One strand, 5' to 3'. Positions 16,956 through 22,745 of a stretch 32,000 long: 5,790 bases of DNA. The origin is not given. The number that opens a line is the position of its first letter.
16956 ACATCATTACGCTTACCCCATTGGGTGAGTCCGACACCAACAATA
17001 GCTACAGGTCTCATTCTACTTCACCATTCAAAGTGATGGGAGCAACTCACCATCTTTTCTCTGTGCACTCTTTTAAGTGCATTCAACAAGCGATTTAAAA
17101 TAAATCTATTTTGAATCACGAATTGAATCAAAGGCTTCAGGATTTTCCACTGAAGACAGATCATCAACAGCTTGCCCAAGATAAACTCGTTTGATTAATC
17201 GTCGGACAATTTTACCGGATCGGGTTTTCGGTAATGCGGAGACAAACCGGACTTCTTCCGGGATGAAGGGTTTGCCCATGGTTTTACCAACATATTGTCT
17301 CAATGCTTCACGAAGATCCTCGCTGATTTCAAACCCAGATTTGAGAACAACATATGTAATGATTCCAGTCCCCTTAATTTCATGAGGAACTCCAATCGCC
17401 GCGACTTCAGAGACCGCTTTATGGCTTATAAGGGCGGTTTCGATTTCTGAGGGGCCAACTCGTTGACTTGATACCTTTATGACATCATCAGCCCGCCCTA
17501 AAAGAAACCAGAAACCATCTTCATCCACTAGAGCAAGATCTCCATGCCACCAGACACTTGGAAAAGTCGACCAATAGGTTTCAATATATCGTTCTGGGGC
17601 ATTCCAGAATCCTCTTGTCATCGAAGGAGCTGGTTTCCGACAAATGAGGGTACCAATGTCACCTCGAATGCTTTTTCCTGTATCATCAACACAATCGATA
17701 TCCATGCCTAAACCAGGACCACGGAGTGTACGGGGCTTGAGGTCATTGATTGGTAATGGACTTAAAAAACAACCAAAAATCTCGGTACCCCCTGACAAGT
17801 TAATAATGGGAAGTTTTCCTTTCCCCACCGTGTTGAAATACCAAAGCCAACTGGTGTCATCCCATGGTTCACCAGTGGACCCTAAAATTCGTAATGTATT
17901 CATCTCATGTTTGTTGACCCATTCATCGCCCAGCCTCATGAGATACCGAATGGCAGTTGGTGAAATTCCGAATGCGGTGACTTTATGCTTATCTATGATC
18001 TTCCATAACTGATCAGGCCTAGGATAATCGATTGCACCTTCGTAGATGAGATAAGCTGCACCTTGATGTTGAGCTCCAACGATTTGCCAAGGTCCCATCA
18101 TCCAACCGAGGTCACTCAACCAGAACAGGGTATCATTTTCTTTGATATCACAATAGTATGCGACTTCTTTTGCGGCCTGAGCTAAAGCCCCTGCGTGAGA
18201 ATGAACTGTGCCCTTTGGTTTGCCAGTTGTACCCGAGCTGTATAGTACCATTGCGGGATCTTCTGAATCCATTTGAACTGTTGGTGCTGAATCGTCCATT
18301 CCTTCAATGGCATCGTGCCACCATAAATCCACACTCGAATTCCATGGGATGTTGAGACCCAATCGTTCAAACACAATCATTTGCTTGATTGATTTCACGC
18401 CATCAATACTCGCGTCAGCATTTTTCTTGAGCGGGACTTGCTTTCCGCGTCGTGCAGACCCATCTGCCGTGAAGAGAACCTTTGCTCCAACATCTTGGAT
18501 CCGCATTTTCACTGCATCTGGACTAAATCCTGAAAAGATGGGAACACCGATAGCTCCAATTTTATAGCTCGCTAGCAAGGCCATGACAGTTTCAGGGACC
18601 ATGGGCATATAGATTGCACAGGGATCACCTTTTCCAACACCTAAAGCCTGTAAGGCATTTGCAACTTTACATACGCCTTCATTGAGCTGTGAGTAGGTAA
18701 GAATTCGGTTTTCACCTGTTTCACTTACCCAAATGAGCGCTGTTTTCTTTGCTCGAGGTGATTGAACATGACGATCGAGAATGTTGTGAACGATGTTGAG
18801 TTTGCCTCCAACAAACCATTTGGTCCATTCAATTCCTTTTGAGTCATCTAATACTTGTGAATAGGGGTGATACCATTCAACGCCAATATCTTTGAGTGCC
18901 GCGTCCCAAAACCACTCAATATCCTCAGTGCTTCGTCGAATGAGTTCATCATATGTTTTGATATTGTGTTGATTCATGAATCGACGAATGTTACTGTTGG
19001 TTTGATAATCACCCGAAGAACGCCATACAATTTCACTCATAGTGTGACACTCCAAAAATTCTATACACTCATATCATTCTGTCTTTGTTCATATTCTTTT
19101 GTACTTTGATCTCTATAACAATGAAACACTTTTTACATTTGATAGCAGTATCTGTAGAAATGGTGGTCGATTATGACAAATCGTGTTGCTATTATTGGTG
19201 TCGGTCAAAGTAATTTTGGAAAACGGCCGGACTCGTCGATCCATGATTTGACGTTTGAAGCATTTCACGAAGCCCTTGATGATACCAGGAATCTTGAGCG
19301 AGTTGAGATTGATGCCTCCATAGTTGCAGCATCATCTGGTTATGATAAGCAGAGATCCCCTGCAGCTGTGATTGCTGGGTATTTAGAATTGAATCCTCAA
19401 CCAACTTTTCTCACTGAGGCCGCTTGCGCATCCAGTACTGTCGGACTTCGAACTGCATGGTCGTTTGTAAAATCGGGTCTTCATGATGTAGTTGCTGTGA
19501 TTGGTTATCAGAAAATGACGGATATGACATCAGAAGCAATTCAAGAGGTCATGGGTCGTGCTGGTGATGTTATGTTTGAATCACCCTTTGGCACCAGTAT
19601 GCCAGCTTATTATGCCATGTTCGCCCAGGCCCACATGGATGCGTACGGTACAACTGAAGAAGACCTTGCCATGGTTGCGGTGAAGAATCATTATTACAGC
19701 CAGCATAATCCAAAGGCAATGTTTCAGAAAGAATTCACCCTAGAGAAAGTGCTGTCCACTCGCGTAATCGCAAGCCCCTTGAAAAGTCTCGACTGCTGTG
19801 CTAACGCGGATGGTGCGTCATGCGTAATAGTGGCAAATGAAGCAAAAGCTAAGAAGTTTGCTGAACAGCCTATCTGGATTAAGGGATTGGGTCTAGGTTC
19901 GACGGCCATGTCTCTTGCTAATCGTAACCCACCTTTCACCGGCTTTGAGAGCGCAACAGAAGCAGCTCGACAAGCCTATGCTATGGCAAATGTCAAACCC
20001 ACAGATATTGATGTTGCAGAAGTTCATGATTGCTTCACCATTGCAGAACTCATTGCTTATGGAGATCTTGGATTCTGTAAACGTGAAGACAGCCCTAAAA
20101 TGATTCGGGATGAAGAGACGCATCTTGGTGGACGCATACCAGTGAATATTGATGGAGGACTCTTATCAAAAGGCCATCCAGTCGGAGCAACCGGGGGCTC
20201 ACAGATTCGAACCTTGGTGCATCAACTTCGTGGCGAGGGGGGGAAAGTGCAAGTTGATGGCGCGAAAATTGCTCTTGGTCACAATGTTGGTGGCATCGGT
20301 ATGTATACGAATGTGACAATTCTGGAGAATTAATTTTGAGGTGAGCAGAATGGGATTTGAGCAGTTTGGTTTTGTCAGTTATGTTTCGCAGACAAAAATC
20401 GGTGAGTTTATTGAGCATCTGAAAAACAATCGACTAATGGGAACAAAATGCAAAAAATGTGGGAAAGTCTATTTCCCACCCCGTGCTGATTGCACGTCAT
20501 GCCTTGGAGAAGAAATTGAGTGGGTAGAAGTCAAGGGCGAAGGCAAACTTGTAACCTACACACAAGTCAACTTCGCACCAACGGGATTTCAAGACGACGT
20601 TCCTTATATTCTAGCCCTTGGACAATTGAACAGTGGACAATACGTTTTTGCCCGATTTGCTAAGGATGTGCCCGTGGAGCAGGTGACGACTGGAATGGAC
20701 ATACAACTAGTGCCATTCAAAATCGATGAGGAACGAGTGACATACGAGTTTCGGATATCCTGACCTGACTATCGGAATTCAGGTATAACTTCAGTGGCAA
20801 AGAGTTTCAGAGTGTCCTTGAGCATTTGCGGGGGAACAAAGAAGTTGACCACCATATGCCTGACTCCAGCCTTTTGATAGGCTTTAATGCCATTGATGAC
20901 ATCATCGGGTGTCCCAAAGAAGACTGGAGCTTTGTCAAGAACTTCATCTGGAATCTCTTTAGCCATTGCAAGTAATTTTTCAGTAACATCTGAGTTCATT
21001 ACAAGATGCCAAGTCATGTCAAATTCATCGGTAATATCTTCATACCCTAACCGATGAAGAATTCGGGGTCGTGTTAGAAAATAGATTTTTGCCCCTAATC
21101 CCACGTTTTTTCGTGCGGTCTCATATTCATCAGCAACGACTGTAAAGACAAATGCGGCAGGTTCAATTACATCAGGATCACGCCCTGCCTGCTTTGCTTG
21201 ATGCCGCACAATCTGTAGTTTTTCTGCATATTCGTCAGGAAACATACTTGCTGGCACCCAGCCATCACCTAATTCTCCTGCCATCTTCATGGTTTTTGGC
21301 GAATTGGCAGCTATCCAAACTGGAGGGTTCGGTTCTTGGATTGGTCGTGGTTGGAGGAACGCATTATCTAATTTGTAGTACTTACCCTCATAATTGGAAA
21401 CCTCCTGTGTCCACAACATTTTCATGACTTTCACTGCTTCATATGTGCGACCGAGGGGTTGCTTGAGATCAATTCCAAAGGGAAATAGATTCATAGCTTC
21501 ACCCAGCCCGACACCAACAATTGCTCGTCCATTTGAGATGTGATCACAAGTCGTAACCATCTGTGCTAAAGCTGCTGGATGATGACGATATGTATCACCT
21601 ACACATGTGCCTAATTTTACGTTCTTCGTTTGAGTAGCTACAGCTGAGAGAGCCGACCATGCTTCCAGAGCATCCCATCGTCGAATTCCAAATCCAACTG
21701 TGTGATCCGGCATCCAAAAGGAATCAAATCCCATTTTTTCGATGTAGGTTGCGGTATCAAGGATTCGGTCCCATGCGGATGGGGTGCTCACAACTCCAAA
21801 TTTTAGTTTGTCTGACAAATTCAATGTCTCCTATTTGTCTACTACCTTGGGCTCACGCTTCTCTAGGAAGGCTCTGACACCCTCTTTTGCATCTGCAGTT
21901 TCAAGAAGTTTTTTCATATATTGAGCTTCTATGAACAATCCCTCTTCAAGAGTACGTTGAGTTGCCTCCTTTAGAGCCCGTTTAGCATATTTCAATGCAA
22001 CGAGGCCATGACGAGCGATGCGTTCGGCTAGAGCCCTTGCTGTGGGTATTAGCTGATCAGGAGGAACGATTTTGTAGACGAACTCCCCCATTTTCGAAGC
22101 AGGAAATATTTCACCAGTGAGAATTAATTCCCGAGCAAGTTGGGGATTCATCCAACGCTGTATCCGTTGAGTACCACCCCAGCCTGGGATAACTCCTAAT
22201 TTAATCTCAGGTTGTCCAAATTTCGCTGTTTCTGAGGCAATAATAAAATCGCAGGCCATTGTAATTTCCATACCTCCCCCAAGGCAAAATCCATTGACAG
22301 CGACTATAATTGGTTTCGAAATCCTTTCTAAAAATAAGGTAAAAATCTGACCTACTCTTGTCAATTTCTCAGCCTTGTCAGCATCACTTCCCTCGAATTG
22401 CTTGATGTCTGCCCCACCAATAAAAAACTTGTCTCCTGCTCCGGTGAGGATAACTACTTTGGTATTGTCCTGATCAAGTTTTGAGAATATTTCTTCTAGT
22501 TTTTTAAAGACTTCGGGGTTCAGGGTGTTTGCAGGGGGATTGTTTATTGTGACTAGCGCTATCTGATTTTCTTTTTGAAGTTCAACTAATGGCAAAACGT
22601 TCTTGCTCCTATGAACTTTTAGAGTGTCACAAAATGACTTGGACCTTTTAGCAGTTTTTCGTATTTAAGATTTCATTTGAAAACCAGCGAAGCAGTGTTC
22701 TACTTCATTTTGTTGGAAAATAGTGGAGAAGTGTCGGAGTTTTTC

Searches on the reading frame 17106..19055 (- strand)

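Call 4: search_protein_families(library=ncbifam, proteins=[window:17106-19055:-])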
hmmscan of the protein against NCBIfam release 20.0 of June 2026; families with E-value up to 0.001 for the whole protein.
window:17106-19055:- (649 aa): 106 families (the best 25 are shown)
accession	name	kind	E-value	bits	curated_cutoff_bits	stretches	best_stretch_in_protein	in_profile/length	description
NF001208.0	PRK00174.1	subfamily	1.7e-197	657.7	657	1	17-648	12-644/649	acetate--CoA ligase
TIGR02188.1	Ac_CoA_lig_AcsA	equivalog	1e-191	638.5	724.95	1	30-647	2-628/629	acetate--CoA ligase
NF002937.0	PRK03584.1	subfamily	9.2e-139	463.6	639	1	5-647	2-650/657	acetoacetate--CoA ligase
NF007815.0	PRK10524.1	equivalog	4e-130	435.3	955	1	33-647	2-625/629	propionate--CoA ligase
TIGR02316.1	propion_prpE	equivalog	6.9e-121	404.8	827.4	1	34-647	2-624/628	propionate--CoA ligase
NF003313.0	PRK04319.1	equivalog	1.7e-113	379.9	729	1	78-637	35-573/574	acetate--CoA ligase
TIGR01217.1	ac_ac_CoA_syn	equivalog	4.8e-112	375.2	520.9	1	18-646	14-645/652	acetoacetate--CoA ligase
NF004837.0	PRK06187.1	subfamily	8.7e-68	228.9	476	1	90-627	11-524/531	long-chain-fatty-acid--CoA ligase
NF047394.1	AcylCoAsynMbcS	equivalog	1.4e-67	228.5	850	1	85-620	11-515/525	acyl-CoA synthetase MbcS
TIGR03098.1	ligase_PEP_1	hypoth_equivalog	3e-62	210.7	592.35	1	114-622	21-515/517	acyl-CoA ligase (AMP-forming), exosortase A system-associated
NF053567.1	HBDA_AROS1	equivalog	3e-56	190.9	1000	1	84-619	10-513/523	3-hydroxybenzoate--CoA ligase HbdA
TIGR02262.1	benz_CoA_lig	subfamily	1.1e-55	189.3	375.25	1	85-621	2-505/508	benzoate-CoA ligase family protein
NF006182.0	PRK08316.1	subfamily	7.9e-51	173.1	663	1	88-626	12-518/523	fatty acyl-CoA synthetase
NF005714.0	PRK07529.1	subfamily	3.6e-46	157.7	632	1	90-630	33-581/640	acyl-CoA synthetase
NF006181.0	PRK08314.1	subfamily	1.6e-45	155.4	705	1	117-621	48-550/563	long-chain-fatty-acid--CoA ligase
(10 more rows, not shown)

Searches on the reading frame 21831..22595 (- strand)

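Call 5: search_protein_families(library=pfam, proteins=[window:21831-22595:-])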
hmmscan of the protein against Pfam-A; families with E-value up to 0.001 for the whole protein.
window:21831-22595:- (254 aa): 2 families
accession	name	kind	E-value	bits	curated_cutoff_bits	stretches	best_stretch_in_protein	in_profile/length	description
PF00378.25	ECH_1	-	8.2e-58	196.1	27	1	8-250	2-247/251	Enoyl-CoA hydratase/isomerase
PF16113.10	ECH_2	-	1.9e-31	110.3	27.2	1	13-168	2-161/335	Enoyl-CoA hydratase/isomerase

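Call 58: search_protein_families(library=ncbifam, proteins=[window:21831-22595:-], max_evalue=1e-10)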
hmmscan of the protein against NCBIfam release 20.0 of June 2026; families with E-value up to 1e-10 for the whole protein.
window:21831-22595:- (254 aa): 71 families (the best 25 are shown)
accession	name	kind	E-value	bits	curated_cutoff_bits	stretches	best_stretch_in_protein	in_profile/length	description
NF004475.0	PRK05809.1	subfamily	2e-69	234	394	1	4-251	6-257/260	short-chain-enoyl-CoA hydratase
NF005803.0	PRK07658.1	equivalog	5.1e-65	219.4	313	1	3-253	3-256/257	enoyl-CoA hydratase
NF051848.1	EnCoAHydtEchA19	equivalog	3.8e-61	206.9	400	1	4-250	2-254/258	enoyl-CoA hydratase EchA19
NF004517.0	PRK05862.1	equivalog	2.3e-59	201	396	1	6-251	8-254/257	enoyl-CoA hydratase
NF004634.0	PRK05980.1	equivalog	1.4e-58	198.4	375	1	3-251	4-260/263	crotonase/enoyl-CoA hydratase family protein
NF006007.0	PRK08138.1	subfamily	2.3e-58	197.6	355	1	7-250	13-257/261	enoyl-CoA hydratase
NF007239.0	PRK09674.1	equivalog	3.3e-58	197.2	371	1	6-250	8-253/257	2,3-dehydroadipyl-CoA hydratase PaaF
NF005802.0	PRK07657.1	equivalog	1.1e-56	192.2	363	1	8-250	10-256/260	enoyl-CoA hydratase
NF006566.0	PRK09076.1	subfamily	2.7e-54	184.5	286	1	4-250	7-256/260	enoyl-CoA hydratase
NF006100.0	PRK08252.1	subfamily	3.3e-52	177.6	282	1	3-250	4-250/254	crotonase/enoyl-CoA hydratase family protein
NF005073.0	PRK06495.1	subfamily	3.5e-52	177.3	296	1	4-250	6-253/257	enoyl-CoA hydratase/isomerase family protein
NF042430.2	EnCoAhydt_DpgD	equivalog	2.1e-47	161.8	400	1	7-250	2-254/258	enoyl-CoA-hydratase DpgD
NF004840.0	PRK06190.1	equivalog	7.6e-47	160.1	253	1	3-239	5-243/260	enoyl-CoA hydratase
NF046063.1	oxepin_alt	equivalog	6e-46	157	300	1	6-250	4-254/254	oxepin-CoA hydrolase, alternative type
NF004781.0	PRK06127.1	subfamily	1.2e-45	156.2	291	1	6-250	15-265/269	enoyl-CoA hydratase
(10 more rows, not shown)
